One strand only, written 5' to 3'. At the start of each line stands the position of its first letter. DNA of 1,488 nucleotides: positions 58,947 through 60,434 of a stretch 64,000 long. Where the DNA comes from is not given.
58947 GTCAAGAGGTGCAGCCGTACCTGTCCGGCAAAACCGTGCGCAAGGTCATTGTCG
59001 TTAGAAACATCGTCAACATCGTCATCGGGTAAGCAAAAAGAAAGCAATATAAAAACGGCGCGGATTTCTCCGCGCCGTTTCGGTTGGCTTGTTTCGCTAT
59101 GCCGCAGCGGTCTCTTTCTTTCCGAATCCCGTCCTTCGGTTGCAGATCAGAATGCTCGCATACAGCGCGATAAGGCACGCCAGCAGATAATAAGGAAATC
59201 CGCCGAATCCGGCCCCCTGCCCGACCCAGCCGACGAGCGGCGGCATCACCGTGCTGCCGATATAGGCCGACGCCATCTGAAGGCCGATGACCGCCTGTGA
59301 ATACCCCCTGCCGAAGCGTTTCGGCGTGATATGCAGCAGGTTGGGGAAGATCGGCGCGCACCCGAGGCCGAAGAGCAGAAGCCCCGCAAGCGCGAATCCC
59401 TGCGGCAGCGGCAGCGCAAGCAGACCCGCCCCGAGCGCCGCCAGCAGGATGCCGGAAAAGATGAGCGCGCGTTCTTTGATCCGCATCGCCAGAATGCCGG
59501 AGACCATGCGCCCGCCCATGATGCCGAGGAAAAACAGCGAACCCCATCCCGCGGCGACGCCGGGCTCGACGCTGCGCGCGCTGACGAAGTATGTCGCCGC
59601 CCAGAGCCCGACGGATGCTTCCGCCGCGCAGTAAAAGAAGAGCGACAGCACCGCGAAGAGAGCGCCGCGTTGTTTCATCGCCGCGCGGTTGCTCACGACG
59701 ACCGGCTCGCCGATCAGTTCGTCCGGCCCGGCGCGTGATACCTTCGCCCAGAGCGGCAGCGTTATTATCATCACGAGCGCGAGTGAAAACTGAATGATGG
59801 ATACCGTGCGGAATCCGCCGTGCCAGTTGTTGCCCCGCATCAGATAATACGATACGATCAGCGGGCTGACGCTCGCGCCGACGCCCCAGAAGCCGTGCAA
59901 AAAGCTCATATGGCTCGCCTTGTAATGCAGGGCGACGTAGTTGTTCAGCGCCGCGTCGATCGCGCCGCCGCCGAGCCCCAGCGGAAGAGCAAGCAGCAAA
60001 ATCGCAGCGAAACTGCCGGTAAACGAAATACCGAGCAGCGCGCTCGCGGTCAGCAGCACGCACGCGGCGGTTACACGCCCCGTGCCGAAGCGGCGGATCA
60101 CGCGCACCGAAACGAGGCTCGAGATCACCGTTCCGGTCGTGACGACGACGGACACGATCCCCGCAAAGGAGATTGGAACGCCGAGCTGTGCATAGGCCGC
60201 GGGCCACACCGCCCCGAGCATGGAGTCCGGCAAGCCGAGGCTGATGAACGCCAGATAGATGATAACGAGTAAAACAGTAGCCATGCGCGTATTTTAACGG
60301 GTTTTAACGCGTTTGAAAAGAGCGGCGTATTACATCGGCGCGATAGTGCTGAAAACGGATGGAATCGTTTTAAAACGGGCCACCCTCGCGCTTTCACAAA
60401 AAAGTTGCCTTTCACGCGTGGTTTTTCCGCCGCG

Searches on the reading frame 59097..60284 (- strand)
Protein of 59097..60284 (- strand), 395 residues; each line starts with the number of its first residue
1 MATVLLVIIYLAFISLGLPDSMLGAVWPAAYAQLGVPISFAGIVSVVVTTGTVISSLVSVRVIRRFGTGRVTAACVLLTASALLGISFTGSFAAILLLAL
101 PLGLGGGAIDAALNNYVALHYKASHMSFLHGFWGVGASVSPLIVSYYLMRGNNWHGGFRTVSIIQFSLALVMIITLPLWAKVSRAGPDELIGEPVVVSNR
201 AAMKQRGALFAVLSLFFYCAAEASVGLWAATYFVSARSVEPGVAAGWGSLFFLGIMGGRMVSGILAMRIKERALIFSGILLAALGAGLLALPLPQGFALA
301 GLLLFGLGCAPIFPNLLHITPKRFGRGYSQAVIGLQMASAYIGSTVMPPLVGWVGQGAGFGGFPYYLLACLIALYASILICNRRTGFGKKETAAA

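Call 64: search_protein_families(library=pfam, proteins=[window:59097-60284:-], max_evalue=0.00001)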
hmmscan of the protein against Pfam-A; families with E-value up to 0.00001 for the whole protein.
window:59097-60284:- (395 aa): 1 family
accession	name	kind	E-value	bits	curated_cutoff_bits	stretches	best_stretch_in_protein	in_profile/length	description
PF07690.21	MFS_1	-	1.6e-29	103.4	33.4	2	10-348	2-347/347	Major Facilitator Superfamily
